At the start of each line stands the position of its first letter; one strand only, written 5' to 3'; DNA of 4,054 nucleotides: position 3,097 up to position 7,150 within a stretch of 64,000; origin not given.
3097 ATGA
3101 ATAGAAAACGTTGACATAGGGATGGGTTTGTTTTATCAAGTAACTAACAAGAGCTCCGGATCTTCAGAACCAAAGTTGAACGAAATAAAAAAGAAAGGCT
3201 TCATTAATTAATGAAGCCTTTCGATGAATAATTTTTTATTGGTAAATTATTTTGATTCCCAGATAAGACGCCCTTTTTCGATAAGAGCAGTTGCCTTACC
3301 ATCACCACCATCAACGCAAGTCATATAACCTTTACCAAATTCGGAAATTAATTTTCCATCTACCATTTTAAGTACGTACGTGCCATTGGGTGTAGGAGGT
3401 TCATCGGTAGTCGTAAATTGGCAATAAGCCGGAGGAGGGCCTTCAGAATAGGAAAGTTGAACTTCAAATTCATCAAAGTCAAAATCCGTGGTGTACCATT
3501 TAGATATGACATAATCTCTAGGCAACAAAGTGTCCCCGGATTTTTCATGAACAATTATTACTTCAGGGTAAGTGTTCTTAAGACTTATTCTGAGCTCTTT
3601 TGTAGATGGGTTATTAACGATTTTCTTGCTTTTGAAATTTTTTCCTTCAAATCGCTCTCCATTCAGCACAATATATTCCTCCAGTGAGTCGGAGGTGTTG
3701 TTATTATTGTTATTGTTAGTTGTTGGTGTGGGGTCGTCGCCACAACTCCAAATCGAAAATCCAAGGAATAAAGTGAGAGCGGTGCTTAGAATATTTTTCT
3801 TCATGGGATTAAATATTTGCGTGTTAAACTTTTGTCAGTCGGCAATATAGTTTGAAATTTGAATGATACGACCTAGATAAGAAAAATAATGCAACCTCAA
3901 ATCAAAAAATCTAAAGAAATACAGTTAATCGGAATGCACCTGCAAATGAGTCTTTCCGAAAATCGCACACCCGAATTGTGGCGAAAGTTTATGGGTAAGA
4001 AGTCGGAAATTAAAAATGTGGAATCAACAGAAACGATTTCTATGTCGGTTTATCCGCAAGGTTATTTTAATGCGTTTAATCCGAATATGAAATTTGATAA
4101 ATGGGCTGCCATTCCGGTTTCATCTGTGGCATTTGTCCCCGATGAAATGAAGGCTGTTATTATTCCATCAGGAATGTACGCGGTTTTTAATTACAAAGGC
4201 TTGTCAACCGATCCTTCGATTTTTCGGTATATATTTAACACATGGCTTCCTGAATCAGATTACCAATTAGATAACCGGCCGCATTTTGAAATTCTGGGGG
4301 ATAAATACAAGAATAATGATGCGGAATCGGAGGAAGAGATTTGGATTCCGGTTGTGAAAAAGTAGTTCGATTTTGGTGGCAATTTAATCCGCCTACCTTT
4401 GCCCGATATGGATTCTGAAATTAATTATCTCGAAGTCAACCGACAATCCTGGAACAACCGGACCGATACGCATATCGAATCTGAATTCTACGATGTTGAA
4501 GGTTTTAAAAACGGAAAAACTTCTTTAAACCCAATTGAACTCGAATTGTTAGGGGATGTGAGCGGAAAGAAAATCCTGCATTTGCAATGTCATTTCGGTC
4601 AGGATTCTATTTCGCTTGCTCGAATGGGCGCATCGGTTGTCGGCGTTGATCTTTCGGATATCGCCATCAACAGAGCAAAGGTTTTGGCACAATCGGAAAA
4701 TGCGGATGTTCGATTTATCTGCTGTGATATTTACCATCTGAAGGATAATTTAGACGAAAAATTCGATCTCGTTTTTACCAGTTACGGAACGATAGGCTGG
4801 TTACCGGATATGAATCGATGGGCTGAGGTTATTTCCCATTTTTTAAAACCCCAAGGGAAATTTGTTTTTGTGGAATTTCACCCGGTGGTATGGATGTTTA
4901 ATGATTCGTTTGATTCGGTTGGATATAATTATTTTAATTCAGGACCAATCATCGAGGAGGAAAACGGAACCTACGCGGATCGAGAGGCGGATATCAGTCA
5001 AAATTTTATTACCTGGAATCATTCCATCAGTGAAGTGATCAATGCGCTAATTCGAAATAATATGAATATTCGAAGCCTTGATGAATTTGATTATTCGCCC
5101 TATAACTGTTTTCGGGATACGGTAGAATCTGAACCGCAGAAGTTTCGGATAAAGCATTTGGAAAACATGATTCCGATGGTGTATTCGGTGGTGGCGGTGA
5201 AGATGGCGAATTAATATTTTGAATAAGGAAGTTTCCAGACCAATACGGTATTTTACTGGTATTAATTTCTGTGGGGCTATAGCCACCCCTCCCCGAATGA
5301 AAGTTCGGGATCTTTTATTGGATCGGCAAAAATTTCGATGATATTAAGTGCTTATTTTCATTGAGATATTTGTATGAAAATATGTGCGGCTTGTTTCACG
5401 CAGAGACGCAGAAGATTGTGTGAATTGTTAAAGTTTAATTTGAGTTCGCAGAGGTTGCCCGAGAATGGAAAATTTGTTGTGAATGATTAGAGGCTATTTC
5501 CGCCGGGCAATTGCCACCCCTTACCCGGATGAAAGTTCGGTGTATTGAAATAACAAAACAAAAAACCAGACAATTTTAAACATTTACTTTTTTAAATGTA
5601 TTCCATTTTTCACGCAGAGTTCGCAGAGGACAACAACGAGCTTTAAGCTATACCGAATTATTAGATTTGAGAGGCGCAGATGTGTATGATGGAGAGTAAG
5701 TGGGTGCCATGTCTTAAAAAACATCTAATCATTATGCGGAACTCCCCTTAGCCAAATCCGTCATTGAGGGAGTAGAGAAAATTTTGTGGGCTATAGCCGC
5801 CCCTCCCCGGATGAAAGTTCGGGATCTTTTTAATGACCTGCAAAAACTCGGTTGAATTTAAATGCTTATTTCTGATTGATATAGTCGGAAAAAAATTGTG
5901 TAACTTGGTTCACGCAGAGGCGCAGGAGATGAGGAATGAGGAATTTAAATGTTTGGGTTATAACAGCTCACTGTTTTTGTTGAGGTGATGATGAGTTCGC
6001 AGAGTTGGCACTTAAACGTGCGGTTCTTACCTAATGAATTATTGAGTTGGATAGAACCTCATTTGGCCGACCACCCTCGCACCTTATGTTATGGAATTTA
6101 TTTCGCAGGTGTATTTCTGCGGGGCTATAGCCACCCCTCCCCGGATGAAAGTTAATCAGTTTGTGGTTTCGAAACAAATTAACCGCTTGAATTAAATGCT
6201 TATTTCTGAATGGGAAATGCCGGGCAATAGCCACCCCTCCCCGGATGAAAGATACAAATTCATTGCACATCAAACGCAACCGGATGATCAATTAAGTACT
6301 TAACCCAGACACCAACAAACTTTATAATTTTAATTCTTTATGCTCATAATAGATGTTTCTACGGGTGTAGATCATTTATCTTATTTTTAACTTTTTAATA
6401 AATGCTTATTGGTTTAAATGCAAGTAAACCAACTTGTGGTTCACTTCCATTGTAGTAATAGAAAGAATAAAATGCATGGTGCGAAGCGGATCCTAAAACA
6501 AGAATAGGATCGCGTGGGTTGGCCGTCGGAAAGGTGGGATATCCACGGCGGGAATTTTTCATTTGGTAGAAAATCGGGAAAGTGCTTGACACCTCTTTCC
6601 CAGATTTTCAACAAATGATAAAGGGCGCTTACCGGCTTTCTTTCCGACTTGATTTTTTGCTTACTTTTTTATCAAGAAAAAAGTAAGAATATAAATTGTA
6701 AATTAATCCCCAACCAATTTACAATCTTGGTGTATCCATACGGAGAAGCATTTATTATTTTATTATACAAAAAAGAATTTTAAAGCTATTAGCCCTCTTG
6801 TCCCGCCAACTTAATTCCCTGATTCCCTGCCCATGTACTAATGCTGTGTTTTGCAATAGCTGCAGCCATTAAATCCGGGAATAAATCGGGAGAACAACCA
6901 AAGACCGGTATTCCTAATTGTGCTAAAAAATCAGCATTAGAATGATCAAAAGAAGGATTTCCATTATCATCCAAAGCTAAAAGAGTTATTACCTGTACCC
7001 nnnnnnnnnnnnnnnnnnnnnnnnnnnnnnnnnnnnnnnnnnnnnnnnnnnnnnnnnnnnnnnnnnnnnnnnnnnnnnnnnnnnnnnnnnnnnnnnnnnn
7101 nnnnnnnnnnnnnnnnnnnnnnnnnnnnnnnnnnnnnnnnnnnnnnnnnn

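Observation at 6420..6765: Family B ~330-bp element in 5 copies with a perfect internal hairpin and terminal motif shared with family A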

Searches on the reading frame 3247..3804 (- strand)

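Call 77: search_protein_families(library=pfam, proteins=[window:3247-3804:-])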
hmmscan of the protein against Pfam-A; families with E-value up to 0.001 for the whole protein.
window:3247-3804:- (185 aa): 0 families

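Call 83: search_protein_families(library=pfam, proteins=[window:3247-3804:-], max_evalue=0.1)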
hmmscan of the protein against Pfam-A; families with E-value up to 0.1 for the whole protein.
window:3247-3804:- (185 aa): 1 family
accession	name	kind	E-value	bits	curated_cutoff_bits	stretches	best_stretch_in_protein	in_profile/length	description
PF10541.14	KASH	-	0.02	15.6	23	0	113-125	45-57/58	Nuclear envelope localisation domain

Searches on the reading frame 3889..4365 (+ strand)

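Call 77: search_protein_families(library=pfam, proteins=[window:3889-4365:+])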
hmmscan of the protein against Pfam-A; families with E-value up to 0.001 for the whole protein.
window:3889-4365:+ (158 aa): 2 families
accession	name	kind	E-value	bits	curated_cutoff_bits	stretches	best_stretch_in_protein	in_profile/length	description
PF14526.11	Cass2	-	7e-23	81.9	27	1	4-155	1-150/150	Integron-associated effector binding protein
PF06445.20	GyrI-like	-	5.4e-21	75.9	26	1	1-155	1-154/155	GyrI-like small molecule binding domain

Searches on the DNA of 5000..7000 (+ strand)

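Call 11: search_rna_families(source=window, start=5000, end=7000, threshold=evalue, max_evalue=10, show_alignments=3)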
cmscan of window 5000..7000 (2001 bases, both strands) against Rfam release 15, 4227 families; matches with E-value up to 10: 8.
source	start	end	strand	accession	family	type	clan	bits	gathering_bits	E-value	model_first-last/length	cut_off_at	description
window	5078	5134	+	RF02293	TtnuCD17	Gene; snRNA; snoRNA; CD-box;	-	20.5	75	5.6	1-68/68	no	Tetrahymena snoRNA TtnuCD17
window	6570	6729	-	RF02590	Spy1186876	Gene; sRNA;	-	17.7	208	0.54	1-243/243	no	S. pyogenes small RNA 1186876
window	6892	6997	-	RF01429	snoR130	Gene; snRNA; snoRNA; CD-box;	-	16.8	40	9.3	1-122/122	no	small nucleolar RNA snoR130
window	6647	6692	+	RF02060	STnc410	Gene; sRNA;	-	15.3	50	2.8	1-158/158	no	Enterobacterial sRNA STnc410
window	5000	5137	+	RF00012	U3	Gene; snRNA; snoRNA; CD-box;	CL00100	15.1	34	1.7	1-219/219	no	Small nucleolar RNA U3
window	5934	6010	+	RF01138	sR23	Gene; snRNA; snoRNA; CD-box;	-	14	45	2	1-54/54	no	Small nucleolar RNA sR23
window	6373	6430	+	RF02610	BSR0709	Gene; sRNA;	-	11.8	382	2.7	1-318/318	no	Brucella sRNA 0709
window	6653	6695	+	RF02350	psRNA6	Gene; sRNA;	-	9.9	60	9.4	1-333/333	no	Nitrosomonas sRNA psRNA6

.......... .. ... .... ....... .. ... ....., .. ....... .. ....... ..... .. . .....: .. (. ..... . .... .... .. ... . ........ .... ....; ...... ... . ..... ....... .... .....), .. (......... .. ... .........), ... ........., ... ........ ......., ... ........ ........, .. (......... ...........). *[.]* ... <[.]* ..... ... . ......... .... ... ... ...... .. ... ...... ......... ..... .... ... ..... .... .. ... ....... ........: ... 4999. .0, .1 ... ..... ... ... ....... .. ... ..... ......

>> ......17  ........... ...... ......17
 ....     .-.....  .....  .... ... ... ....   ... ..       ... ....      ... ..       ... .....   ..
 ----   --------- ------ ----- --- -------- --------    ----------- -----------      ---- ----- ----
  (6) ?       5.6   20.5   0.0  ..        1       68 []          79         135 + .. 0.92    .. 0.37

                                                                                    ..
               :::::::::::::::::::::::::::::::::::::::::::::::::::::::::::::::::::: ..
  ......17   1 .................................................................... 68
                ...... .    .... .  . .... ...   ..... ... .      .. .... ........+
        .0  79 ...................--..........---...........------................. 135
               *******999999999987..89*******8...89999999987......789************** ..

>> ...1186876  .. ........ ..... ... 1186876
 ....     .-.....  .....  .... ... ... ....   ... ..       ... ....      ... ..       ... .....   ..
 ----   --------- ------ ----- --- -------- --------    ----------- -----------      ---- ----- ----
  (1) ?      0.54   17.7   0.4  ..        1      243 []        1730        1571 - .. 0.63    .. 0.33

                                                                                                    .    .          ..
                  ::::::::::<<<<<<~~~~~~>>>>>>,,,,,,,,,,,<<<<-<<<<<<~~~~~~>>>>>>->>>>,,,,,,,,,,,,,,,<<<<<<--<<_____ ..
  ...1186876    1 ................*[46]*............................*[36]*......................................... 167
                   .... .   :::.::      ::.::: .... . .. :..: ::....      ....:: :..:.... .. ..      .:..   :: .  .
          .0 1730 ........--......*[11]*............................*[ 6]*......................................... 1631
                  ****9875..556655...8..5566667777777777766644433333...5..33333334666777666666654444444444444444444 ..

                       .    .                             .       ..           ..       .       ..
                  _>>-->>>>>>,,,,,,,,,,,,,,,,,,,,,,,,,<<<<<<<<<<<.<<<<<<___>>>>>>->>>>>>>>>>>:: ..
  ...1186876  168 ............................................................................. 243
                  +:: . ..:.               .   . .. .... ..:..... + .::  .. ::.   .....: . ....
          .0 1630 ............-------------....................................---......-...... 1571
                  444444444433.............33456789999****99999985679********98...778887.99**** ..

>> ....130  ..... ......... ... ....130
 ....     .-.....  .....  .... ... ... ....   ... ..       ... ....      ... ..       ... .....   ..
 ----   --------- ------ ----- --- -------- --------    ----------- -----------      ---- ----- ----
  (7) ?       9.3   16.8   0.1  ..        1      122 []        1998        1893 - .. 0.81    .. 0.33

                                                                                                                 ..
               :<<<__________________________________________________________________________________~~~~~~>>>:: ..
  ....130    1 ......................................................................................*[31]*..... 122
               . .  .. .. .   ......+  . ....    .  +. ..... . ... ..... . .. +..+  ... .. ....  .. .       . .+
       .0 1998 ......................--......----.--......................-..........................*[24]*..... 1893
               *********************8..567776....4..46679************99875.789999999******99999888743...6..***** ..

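Call 70: build_rna_model(alignment_id=A4, structure=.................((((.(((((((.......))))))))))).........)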
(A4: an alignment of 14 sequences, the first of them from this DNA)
Model R1 built from alignment A4 (14 sequences, 56 columns); structure: as given.
model positions 52; base pairs 11; branch points 0; effective number of sequences 6.84; information 1.066 bits per position. Calibrated on 0.2 Mb of random sequence (short: E-values are rough).
structure used (alignment columns):
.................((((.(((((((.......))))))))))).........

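Call 71: search_with_rna_model(model_id=R1, sources=[window, L005, L006, L007, L003, L004, L008, L009], max_evalue=1)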
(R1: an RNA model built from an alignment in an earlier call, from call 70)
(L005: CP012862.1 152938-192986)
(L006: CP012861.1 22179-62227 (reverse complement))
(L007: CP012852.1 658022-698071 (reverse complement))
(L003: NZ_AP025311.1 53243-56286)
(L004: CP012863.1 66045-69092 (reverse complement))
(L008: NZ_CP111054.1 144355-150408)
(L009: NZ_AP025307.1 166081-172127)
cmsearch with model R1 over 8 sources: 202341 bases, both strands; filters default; matches with E-value up to 1: 36.
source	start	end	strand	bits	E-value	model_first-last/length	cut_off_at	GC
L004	1497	1548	+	78.1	3.7e-14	1-52/52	no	0.27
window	53206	53257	-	77.3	5.4e-14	1-52/52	no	0.27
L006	19997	20048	+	76.9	6.6e-14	1-52/52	no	0.27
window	54758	54809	-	75.3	1.5e-13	1-52/52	no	0.29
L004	651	702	+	74.3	2.5e-13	1-52/52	no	0.23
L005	2967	3018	-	73.7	3.3e-13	1-52/52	no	0.27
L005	20001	20052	+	73.5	3.6e-13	1-52/52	no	0.29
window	6644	6695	+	73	4.6e-13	1-52/52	no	0.23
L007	19997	20049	+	69.9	2.1e-12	1-52/52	no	0.26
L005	20394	20445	+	69.7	2.4e-12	1-52/52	no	0.31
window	18433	18484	+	68.2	5.1e-12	1-52/52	no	0.25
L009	2997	3049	+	67.3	7.8e-12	1-52/52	no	0.36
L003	1497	1547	+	65.6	1.8e-11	1-52/52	no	0.24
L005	26448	26499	+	63.3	5.8e-11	1-52/52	no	0.29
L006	1504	1557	+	62.1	1e-10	1-52/52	no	0.26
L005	2732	2783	-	58.9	5.2e-10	1-52/52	no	0.27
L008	2998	3049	+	58.2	7.3e-10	1-52/52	no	0.23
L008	3007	3056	-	23.2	0.028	1-52/52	no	0.24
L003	1504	1552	-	22.2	0.046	1-52/52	no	0.22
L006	1888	1939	+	21.8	0.055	1-52/52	no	0.37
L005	20009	20060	-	21.5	0.067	1-52/52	no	0.25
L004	660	718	-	19.9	0.14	1-52/52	no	0.22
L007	20006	20055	-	19.8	0.15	1-52/52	no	0.18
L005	28518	28565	+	19.8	0.16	1-52/52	no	0.29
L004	1506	1564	-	18.9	0.23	1-52/52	no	0.24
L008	1740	1787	+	18.8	0.26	1-52/52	no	0.25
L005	20402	20453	-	18.6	0.28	1-52/52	no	0.27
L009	3005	3056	-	18.4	0.31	1-52/52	no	0.29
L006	1514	1559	-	18.1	0.35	1-52/52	no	0.2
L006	20006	20054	-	18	0.38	1-52/52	no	0.18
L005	30798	30837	+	17.5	0.48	1-52/52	no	0.3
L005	2958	3010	+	17.5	0.49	1-52/52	no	0.25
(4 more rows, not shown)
